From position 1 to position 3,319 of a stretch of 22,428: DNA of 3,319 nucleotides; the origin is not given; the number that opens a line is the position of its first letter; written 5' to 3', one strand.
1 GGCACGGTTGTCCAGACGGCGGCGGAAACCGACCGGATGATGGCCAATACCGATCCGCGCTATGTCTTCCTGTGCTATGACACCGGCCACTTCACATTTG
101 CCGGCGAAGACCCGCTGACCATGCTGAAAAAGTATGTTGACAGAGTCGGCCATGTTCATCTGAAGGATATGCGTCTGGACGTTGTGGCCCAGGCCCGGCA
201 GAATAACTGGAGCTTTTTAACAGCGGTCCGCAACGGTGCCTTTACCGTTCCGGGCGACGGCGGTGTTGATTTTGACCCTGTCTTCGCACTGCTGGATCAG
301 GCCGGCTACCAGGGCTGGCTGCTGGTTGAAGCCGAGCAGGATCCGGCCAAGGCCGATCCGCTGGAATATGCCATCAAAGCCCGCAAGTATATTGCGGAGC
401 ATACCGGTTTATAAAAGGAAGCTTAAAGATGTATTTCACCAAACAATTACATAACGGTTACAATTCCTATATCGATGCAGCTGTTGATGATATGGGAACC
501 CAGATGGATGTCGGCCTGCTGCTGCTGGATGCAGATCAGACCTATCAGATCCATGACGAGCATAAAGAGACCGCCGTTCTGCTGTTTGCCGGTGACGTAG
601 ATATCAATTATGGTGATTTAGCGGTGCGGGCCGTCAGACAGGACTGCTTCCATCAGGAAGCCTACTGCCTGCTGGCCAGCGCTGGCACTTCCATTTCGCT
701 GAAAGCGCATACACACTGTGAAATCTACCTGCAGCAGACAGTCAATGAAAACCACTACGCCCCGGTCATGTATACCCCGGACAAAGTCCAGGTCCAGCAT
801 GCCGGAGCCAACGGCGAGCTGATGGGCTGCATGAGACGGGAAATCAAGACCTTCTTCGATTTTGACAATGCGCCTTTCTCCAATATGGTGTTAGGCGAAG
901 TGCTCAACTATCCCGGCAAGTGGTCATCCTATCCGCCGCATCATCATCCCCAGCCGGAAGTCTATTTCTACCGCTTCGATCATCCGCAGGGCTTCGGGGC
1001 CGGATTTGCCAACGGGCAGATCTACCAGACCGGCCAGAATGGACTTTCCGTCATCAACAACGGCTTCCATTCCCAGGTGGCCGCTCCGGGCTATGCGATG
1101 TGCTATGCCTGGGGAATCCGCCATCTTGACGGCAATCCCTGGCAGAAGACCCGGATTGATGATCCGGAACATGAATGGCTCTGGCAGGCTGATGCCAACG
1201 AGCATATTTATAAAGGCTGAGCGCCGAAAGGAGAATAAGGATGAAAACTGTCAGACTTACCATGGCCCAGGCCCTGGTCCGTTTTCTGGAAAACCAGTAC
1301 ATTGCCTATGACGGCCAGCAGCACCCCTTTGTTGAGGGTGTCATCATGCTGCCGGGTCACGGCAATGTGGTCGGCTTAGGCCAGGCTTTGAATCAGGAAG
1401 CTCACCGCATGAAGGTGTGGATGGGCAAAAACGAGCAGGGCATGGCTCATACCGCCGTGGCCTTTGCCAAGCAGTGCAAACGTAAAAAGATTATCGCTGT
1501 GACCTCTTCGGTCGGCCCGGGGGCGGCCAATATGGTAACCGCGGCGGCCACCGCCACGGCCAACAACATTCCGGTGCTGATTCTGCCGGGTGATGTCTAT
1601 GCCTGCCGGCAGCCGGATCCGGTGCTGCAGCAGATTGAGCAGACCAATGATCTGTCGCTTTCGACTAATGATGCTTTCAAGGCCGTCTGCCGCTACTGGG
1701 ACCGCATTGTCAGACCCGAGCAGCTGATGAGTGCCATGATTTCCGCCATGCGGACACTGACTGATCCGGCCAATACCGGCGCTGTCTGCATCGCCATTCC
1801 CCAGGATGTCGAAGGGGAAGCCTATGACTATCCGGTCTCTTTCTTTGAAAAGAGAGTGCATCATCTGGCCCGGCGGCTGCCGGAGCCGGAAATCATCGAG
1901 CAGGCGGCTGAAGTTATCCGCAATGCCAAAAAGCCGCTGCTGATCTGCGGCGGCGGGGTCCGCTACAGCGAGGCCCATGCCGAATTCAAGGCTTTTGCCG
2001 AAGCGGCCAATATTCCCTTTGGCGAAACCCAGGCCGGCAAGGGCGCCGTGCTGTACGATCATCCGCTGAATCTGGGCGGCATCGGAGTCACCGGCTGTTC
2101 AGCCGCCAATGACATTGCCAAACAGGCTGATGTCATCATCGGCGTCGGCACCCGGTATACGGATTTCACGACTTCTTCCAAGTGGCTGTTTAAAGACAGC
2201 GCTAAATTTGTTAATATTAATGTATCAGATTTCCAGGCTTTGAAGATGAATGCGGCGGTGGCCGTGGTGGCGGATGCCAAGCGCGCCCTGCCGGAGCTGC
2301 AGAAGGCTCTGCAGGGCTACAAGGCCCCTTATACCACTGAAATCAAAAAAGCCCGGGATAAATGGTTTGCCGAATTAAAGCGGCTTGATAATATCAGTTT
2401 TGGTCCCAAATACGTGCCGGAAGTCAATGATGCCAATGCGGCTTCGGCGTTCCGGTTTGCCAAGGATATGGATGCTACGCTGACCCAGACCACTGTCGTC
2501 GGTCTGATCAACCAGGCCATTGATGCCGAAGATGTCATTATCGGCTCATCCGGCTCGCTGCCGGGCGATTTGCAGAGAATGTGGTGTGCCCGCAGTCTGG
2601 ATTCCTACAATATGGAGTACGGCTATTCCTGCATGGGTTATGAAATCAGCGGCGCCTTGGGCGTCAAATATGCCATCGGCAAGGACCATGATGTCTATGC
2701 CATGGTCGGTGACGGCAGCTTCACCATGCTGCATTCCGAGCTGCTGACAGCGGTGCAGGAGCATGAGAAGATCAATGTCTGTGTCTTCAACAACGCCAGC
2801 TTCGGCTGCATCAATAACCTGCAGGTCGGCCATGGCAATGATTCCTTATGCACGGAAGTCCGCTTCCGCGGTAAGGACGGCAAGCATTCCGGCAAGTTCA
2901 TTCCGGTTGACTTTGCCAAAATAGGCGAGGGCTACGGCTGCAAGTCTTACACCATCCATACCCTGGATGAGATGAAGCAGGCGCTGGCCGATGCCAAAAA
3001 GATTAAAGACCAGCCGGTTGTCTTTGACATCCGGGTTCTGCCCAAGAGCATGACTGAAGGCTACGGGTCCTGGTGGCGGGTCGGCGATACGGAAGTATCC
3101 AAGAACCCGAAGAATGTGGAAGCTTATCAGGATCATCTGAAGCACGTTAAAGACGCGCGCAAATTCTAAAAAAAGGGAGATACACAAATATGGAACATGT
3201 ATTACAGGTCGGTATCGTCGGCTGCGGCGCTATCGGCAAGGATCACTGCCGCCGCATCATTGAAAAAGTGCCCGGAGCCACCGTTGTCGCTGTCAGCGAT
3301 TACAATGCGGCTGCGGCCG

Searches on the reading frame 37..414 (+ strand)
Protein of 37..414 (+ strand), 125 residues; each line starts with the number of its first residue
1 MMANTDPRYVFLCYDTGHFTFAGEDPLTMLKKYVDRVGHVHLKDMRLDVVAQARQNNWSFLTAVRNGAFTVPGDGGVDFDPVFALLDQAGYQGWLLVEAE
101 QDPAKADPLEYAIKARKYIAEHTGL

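Call 6: search_protein_families(library=ncbifam, proteins=[window:37-414:+], max_evalue=0.01)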
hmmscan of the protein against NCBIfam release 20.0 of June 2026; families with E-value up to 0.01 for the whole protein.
window:37-414:+ (125 aa): 10 families
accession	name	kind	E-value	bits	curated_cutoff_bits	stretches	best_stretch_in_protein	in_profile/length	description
TIGR04379.1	myo_inos_iolE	equivalog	1.3e-57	195.6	290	1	1-122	168-289/290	myo-inosose-2 dehydratase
TIGR03234.1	OH-pyruv-isom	equivalog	4.7e-08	32.7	353.45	1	10-100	172-241/254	hydroxypyruvate isomerase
TIGR00542.1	hxl6Piso_put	equivalog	8.6e-06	25.3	272.15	1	15-121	182-270/279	L-ribulose-5-phosphate 3-epimerase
NF009689.0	PRK13210.1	subfamily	1.1e-05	24.7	200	1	9-121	177-277/286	L-ribulose-5-phosphate 3-epimerase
NF041277.1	coba_remo_CbiR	equivalog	1.3e-05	24.8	105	1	12-46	164-198/249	cobamide remodeling phosphodiesterase CbiR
NF043033.1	OxoTetrIsom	equivalog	0.00013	21.8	325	1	69-99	207-237/251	2-oxo-tetronate isomerase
NF009688.0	PRK13209.1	subfamily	0.00049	19.2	317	1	73-122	228-276/286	L-ribulose-5-phosphate 3-epimerase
NF041099.2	keto_glucon_epim_IolO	equivalog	0.00053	19.4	300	1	70-114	217-262/269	5-keto-L-gluconate epimerase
NF007444.0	PRK09997.1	equivalog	0.0011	18.5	465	1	52-99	194-241/258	hydroxypyruvate isomerase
NF007441.0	PRK09989.1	equivalog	0.0059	16.4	412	0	71-100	213-242/258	HPr family phosphocarrier protein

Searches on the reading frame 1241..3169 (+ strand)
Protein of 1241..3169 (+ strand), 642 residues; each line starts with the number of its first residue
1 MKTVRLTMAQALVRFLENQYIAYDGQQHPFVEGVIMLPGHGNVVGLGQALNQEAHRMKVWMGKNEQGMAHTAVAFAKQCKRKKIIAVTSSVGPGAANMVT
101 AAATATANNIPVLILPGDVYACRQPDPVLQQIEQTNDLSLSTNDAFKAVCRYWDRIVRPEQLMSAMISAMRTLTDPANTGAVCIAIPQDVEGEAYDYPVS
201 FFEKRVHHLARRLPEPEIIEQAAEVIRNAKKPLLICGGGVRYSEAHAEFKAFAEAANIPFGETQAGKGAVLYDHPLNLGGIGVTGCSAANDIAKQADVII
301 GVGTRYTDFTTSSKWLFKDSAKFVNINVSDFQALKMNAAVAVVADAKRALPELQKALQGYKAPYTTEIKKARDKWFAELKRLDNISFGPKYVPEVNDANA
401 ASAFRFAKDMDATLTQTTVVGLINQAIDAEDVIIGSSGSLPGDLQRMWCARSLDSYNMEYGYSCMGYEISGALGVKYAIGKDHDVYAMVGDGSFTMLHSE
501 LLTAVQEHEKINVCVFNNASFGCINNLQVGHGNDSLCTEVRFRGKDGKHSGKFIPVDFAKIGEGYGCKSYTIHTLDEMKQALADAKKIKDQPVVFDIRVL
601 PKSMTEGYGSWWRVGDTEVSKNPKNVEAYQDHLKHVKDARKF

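Call 4: search_protein_families(library=pfam, proteins=[window:1241-3169:+])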
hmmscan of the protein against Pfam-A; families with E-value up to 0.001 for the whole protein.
window:1241-3169:+ (642 aa): 4 families
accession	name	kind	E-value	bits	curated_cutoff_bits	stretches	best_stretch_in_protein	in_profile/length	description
PF00205.28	TPP_enzyme_M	-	1.9e-39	134.9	30.4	1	219-353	1-137/137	Thiamine pyrophosphate enzyme, central domain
PF02775.26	TPP_enzyme_C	-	2.2e-31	109.1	21.9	1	438-597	3-151/151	Thiamine pyrophosphate enzyme, C-terminal TPP binding domain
PF02776.23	TPP_enzyme_N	-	1.8e-11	44.3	26.8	1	31-131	16-113/119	Thiamine pyrophosphate enzyme, N-terminal TPP binding domain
PF02552.22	CO_dh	-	0.0006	20.1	21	0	219-264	25-70/168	CO dehydrogenase beta subunit/acetyl-CoA synthase epsilon subunit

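Call 53: find_encoding_contigs(protein=window:1241-3169:+, flank=10000, max_places=2)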
Protein window:1241-3169:+ (642 aa): 19 contigs read that carry it; 2 places shown.
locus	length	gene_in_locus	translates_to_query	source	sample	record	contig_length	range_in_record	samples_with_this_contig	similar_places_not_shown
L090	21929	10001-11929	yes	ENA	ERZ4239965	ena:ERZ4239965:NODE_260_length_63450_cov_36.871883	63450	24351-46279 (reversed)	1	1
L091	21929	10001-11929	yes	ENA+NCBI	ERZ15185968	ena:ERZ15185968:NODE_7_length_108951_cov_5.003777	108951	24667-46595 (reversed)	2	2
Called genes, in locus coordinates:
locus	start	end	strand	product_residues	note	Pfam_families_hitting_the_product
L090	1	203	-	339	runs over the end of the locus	PF01156:IU_nuc_hydro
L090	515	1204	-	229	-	PF02811:PHP, PF13263:PHP_C (weak)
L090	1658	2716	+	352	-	PF02800:Gp_dh_C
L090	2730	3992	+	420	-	PF00162:PGK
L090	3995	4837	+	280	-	PF00456:Transketolase_N, PF13292:DXP_synthase_N, PF00676:E1_dh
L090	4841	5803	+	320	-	PF02779:Transket_pyr, PF02780:Transketolase_C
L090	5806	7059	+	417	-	PF09861:Lar_N, PF21113:LarA_C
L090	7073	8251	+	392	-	PF00390:malic, PF00208:ELFV_dehydrog (weak), PF03949:Malic_M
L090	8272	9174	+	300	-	PF01261:AP_endonuc_2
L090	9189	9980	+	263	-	PF04962:KduI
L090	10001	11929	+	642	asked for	PF02776:TPP_enzyme_N, PF00205:TPP_enzyme_M, PF02775:TPP_enzyme_C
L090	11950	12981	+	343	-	PF01408:GFO_IDH_MocA, PF02894:GFO_IDH_MocA_C, PF22725:GFO_IDH_MocA_C3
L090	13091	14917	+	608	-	PF00528:BPD_transp_1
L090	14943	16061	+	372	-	PF00005:ABC_tran, PF13304:AAA_21 (faint), PF08402:TOBE_2 (weak)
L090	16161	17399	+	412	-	-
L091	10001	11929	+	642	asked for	PF02776:TPP_enzyme_N, PF00205:TPP_enzyme_M, PF02775:TPP_enzyme_C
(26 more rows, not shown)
